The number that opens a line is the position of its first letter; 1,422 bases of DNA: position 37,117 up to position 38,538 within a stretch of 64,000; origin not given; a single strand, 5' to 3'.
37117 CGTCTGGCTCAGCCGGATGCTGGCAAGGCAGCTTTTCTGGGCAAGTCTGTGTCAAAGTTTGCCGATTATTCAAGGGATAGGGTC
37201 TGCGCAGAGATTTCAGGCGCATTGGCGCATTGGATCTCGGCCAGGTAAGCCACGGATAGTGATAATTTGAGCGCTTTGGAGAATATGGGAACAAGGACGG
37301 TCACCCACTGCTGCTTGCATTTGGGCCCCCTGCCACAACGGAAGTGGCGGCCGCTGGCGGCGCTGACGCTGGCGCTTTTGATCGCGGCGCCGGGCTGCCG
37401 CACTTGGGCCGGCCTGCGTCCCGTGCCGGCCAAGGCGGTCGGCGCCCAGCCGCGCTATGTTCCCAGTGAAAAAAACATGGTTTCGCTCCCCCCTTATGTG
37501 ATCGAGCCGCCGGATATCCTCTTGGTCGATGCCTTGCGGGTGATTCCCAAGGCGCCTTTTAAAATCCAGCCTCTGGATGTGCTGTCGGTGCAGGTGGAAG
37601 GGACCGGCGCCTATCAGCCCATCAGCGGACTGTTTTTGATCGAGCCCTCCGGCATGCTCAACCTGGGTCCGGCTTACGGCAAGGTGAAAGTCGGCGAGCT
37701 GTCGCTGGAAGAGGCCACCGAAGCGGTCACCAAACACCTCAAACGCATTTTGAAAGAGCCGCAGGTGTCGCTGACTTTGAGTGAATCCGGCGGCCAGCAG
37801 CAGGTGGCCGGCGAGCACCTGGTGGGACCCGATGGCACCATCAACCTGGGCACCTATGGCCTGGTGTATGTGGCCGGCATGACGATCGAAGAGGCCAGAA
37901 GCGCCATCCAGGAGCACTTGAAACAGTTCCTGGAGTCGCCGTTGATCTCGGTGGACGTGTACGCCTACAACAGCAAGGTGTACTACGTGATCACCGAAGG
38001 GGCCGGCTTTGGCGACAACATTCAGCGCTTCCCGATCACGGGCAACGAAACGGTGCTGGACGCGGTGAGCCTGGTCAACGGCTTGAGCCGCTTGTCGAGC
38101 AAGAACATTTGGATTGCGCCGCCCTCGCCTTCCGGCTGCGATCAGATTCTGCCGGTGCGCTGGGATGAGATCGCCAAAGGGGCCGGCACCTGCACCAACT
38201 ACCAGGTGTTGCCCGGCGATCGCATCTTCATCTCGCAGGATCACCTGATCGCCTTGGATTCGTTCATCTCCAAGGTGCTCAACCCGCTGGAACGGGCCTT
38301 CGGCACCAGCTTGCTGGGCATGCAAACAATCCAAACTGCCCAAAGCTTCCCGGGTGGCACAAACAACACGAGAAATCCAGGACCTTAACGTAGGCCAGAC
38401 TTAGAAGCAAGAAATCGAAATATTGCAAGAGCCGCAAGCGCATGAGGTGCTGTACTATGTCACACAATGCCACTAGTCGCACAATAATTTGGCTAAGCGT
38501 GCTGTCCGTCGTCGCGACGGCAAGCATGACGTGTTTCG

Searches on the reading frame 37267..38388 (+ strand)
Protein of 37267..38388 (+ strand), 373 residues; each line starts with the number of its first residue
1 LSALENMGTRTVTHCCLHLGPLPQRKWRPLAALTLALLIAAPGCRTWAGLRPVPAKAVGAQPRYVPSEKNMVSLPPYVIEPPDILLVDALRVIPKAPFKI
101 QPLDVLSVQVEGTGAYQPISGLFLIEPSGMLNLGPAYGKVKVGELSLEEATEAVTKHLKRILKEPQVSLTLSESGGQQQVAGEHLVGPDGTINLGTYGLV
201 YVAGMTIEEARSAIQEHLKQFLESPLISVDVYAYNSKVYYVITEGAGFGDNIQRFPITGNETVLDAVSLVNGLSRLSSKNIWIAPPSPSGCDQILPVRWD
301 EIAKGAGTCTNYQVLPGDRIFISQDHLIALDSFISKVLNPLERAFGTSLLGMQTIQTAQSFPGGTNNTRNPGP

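Call 39: search_protein_families(library=pfam, proteins=[window:37267-38388:+], max_evalue=0.0001)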
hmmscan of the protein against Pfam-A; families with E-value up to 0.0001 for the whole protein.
window:37267-38388:+ (373 aa): 1 family
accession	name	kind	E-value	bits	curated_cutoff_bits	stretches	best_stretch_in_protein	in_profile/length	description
PF02563.21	Poly_export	-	6.6e-23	81.1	28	2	96-171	5-76/77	Polysaccharide biosynthesis/export protein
